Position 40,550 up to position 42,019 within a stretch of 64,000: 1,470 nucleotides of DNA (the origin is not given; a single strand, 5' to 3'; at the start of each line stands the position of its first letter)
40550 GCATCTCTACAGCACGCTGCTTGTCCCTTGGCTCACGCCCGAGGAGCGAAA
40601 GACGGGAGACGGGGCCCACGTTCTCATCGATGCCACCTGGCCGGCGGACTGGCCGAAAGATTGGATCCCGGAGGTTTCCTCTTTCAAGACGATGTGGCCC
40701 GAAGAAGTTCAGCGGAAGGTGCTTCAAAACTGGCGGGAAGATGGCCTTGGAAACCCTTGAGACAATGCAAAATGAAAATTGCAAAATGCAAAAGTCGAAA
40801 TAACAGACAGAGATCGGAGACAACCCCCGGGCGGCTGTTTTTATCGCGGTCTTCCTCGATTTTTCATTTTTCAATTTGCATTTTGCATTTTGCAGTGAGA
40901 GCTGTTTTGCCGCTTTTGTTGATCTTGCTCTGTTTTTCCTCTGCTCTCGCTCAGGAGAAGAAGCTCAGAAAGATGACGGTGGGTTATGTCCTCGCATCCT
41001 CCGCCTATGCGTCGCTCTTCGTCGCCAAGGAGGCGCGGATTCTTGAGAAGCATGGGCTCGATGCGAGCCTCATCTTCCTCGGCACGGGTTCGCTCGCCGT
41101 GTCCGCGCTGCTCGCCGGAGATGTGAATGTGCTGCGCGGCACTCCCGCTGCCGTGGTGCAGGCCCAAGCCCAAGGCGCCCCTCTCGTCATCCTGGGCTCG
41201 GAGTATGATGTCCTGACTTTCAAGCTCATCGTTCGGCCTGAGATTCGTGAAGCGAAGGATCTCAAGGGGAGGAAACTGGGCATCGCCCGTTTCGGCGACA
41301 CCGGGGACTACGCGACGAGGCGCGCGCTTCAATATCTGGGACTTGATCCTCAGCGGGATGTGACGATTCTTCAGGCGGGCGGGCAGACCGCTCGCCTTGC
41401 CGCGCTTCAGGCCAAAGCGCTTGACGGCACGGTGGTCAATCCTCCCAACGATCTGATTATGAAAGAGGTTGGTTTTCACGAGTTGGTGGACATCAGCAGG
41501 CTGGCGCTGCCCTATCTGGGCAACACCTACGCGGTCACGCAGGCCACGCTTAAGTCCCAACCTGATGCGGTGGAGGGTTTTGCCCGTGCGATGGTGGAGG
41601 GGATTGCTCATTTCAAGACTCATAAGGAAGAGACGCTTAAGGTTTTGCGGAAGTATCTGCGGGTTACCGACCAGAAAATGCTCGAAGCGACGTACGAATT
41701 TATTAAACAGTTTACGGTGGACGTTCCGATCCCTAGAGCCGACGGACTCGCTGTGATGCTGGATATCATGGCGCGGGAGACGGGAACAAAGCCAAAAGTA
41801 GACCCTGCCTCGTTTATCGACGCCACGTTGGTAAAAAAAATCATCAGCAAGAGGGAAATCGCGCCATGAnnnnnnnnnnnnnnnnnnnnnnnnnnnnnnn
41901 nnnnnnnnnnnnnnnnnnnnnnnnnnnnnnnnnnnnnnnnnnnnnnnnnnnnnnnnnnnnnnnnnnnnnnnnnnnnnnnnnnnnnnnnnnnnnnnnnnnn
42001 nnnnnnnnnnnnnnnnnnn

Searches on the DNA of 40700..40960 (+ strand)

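Call 59: search_rna_families(source=window, start=40700, end=40960, threshold=evalue, max_evalue=10)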
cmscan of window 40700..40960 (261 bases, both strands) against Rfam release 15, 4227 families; matches with E-value up to 10: 8.
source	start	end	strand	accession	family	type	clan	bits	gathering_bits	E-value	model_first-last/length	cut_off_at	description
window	40767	40886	-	RF04128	MIR8562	Gene; miRNA;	-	18.9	211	0.19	1-242/242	no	MIR8562 microRNA precursor family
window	40769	40899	+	RF04128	MIR8562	Gene; miRNA;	-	18.7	211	0.21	61-197/242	no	MIR8562 microRNA precursor family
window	40764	40889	-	RF04102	MIR6457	Gene; miRNA;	-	18.3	140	0.29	1-177/177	no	MIR6457 microRNA precursor family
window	40764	40889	+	RF04173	MIR847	Gene; miRNA;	-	17.8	184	0.17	1-164/164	no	MIR847 microRNA precursor family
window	40747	40855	+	RF02615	BSR0626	Gene; sRNA;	-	17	155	0.82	1-128/128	no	Brucella sRNA 0626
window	40852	40924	-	RF02068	STnc480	Gene; sRNA;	-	16.9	72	6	1-72/72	no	Enterobacterial sRNA STnc480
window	40767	40886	-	RF02006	mir-1253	Gene; miRNA;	-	16.8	103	0.97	1-94/94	no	mir-1253 microRNA precursor family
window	40703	40819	+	RF02191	TCL6_1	Gene; lncRNA;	-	13.4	60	0.99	1-113/113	no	T-cell leukemia/lymphoma 6 conserved region 1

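Call 73: search_dna_similar(query=window:40755-40905:+, collection=plasmids, mode=distant, max_evalue=0.001, max_rows=10)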
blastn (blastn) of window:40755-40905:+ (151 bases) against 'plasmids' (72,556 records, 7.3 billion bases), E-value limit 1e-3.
No match.

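Call 74: search_dna_similar(query=window:40755-40905:+, collection=phages, mode=distant, max_evalue=0.001, max_rows=10)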
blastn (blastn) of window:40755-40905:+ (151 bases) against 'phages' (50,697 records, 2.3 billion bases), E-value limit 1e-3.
No match.

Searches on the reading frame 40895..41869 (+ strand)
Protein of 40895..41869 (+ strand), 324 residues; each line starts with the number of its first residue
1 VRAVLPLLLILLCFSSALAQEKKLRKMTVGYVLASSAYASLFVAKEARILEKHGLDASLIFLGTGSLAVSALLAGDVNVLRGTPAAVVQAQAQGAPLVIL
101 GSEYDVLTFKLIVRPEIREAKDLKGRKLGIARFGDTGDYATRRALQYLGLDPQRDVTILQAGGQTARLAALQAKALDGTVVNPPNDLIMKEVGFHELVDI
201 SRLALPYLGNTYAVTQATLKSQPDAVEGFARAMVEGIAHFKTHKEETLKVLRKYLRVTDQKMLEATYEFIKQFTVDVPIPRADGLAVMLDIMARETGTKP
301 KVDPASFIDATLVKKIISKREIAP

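Call 71: search_protein_families(library=pfam, proteins=[window:40895-41869:+], max_evalue=0.00001)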
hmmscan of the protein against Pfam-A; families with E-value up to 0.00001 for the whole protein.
window:40895-41869:+ (324 aa): 2 families
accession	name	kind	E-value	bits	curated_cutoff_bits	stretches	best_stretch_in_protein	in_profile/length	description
PF09084.16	NMT1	-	2e-16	61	20.5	1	39-246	5-215/216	NMT1/THI5 like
PF13379.11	NMT1_2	-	2.4e-13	50.9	24.7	1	22-237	3-235/252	NMT1-like family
